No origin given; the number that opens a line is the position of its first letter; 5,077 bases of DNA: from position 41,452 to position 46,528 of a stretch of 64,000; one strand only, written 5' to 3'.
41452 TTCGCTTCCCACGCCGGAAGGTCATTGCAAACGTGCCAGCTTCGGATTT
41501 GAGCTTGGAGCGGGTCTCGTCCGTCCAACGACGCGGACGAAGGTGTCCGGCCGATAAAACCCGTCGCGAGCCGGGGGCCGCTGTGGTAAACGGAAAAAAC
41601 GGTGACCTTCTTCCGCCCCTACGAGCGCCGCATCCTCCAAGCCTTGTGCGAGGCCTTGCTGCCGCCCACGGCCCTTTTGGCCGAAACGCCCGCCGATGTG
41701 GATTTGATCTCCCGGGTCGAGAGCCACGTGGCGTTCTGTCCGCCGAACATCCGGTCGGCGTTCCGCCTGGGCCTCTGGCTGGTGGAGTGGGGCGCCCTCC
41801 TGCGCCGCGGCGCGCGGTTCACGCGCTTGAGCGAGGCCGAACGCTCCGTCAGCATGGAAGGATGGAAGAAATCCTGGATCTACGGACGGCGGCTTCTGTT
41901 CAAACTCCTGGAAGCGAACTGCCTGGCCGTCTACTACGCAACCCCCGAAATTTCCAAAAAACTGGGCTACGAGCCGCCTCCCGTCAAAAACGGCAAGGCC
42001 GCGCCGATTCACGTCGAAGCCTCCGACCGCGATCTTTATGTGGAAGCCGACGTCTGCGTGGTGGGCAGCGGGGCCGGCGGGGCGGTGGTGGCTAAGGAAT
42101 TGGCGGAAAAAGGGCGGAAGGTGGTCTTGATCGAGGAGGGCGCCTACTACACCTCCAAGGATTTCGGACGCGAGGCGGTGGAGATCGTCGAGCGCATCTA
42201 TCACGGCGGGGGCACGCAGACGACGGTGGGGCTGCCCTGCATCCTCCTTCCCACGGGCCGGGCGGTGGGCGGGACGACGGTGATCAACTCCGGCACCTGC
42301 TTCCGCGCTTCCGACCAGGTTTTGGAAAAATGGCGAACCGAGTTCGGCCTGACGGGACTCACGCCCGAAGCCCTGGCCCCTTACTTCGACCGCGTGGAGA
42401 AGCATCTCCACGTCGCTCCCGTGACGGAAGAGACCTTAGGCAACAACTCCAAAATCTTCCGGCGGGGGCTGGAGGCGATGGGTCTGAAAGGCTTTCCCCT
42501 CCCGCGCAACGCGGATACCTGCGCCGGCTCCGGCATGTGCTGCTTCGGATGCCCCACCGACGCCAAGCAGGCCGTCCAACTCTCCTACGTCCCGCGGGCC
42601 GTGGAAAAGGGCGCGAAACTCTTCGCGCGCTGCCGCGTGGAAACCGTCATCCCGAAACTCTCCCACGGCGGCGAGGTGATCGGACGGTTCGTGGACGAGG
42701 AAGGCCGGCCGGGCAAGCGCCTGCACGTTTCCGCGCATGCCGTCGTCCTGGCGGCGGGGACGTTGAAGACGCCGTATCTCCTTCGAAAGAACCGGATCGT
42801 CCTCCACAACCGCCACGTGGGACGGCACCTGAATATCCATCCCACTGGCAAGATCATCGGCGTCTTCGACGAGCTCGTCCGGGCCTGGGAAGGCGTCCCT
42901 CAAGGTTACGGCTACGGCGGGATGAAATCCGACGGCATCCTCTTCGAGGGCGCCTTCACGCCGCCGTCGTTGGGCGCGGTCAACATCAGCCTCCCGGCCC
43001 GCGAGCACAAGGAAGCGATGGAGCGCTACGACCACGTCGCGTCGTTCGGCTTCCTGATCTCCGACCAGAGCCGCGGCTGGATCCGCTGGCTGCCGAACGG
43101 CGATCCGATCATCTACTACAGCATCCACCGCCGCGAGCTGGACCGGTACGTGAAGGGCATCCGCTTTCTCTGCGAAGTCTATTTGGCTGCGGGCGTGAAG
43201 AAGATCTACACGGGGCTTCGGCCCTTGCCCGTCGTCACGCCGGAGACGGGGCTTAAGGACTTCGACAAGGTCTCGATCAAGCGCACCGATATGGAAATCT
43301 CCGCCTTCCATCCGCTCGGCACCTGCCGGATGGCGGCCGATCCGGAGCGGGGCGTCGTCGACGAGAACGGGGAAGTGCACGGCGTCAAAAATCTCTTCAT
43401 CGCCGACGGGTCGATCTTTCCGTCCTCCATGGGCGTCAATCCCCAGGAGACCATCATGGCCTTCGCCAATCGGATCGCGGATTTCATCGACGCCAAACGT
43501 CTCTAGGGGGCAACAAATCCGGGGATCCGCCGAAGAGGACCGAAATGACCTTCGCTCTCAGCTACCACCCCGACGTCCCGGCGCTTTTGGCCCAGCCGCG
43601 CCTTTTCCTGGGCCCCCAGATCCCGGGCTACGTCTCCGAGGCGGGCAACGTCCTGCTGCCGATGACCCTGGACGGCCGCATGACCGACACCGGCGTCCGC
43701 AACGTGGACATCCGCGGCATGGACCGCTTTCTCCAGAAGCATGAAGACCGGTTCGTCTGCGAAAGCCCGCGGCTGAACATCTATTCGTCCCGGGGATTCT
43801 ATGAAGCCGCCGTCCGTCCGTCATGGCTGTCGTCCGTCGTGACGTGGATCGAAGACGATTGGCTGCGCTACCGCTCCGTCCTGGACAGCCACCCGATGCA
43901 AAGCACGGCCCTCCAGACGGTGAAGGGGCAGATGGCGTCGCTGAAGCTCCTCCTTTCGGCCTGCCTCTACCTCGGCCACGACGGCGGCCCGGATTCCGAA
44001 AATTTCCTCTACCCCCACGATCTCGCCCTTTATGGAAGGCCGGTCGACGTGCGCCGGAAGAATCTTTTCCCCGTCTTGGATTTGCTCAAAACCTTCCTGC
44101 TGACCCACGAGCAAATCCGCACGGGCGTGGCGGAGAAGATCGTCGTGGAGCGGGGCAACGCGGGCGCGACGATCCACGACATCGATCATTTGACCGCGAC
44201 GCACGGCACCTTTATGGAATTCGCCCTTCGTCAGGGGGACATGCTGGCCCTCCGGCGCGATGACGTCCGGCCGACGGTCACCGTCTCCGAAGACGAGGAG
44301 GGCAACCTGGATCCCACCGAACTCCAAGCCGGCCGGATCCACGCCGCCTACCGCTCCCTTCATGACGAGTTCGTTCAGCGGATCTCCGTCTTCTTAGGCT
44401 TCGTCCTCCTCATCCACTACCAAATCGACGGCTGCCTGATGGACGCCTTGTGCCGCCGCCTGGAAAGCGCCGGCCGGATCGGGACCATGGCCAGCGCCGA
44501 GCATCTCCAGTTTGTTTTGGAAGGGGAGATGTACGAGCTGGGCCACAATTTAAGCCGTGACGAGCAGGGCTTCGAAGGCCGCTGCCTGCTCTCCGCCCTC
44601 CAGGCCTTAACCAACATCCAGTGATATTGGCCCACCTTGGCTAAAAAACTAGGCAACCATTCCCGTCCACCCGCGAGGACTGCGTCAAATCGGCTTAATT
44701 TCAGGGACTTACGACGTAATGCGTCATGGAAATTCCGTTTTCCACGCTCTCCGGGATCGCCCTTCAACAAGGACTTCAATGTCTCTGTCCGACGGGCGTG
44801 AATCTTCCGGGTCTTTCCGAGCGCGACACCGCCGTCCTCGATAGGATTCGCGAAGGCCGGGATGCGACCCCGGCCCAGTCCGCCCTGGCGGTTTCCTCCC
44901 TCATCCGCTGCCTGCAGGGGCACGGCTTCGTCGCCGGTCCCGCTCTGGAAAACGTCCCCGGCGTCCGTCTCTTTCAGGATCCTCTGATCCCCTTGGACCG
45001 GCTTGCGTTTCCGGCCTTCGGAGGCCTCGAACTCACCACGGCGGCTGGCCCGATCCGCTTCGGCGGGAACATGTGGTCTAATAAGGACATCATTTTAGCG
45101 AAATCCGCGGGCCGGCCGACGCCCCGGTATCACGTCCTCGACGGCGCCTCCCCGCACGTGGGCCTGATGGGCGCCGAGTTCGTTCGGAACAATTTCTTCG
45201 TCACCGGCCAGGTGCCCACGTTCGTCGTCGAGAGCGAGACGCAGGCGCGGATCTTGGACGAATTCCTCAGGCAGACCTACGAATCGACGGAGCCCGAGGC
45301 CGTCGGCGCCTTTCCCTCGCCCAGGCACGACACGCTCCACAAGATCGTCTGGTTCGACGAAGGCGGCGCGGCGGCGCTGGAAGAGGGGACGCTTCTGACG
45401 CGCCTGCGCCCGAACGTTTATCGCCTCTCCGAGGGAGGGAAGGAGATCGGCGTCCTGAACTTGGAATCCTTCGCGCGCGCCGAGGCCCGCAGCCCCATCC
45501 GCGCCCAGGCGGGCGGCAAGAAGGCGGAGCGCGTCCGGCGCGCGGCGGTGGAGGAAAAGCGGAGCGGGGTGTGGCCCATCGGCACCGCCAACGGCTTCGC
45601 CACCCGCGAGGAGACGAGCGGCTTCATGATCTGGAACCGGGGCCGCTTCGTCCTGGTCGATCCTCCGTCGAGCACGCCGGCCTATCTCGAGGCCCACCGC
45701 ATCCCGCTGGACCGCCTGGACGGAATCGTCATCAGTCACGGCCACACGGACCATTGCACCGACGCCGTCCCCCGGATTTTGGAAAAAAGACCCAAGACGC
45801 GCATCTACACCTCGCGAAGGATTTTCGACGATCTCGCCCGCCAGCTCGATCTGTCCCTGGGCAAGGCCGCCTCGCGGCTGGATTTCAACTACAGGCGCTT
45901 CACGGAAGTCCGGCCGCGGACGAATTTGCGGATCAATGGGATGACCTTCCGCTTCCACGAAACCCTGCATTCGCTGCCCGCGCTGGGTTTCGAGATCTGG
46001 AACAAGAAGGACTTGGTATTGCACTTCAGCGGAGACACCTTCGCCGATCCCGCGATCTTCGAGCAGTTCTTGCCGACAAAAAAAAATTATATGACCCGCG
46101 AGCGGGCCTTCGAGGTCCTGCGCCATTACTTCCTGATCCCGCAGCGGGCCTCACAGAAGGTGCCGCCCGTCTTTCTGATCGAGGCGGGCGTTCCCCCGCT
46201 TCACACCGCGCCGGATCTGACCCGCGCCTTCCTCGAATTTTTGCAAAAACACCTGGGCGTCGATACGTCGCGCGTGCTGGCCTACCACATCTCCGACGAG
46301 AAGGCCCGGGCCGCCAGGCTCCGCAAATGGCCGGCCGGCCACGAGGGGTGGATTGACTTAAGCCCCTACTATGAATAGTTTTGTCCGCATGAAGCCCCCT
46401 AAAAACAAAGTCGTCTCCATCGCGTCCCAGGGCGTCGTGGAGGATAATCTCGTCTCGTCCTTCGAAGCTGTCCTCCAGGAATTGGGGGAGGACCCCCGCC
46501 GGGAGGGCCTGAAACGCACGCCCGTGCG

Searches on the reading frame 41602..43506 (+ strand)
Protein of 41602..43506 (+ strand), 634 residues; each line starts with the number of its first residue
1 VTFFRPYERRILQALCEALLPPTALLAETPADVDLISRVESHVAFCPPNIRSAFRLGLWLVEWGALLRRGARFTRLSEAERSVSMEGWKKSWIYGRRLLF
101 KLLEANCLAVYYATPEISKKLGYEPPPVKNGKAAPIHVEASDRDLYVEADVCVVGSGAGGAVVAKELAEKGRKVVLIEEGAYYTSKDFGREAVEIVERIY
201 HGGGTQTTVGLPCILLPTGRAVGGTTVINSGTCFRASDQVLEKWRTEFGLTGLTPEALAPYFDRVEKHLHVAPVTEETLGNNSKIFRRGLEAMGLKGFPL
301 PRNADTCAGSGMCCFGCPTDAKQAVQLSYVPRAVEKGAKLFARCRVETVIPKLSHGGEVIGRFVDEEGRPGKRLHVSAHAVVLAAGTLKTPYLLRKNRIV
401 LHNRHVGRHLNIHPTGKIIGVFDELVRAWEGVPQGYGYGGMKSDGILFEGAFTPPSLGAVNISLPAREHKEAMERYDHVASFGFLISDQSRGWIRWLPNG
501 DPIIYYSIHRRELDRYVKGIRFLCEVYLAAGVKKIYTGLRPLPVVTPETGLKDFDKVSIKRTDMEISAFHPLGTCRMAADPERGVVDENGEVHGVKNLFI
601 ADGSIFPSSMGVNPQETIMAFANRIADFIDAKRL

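Call 17: search_protein_families(library=pfam, proteins=[window:41602-43506:+], max_evalue=0.001)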
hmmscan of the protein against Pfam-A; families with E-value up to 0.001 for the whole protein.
window:41602-43506:+ (634 aa): 9 families
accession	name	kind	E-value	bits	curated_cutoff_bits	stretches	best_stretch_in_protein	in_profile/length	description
PF00732.25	GMC_oxred_N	-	1.9e-48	165.6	23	1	197-414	2-217/218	GMC oxidoreductase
PF05199.19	GMC_oxred_C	-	1.6e-26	94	24.6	1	490-622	3-139/139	GMC oxidoreductase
PF01266.30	DAO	-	2.6e-07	30.9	27.9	1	150-414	1-233/353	FAD dependent oxidoreductase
PF00890.30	FAD_binding_2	-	5.2e-07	29.6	20.4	1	150-182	1-33/414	FAD binding domain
PF13618.11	Gluconate_2-dh3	-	1.3e-06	29.2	23.4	1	7-125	2-130/135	Gluconate 2-dehydrogenase subunit 3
PF13450.12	NAD_binding_8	-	1.4e-05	25.7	21.9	1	153-182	1-30/68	NAD(P)-binding Rossmann-like domain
PF07992.20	Pyr_redox_2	-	3.5e-05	23.8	26.1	1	150-180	2-32/291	Pyridine nucleotide-disulphide oxidoreductase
PF01946.23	Thi4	-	0.00021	21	26.2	1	141-179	10-49/235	Thi4 family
PF01494.25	FAD_binding_3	-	0.00044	20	22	1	148-179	1-32/349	FAD binding domain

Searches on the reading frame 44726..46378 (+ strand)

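Call 17: search_protein_families(library=pfam, proteins=[window:44726-46378:+], max_evalue=0.001)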
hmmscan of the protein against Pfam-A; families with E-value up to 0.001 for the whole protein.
window:44726-46378:+ (550 aa): 3 families
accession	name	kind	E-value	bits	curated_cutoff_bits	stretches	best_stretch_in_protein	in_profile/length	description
PF12706.13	Lactamase_B_2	-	4.9e-10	39.8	27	1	309-439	3-144/200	Beta-lactamase superfamily domain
PF00753.33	Lactamase_B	-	8.5e-08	32.8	22.7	1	297-374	6-86/196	Metallo-beta-lactamase superfamily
PF13483.12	Lactamase_B_3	-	0.00056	20.4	24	0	297-415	7-82/160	Beta-lactamase superfamily domain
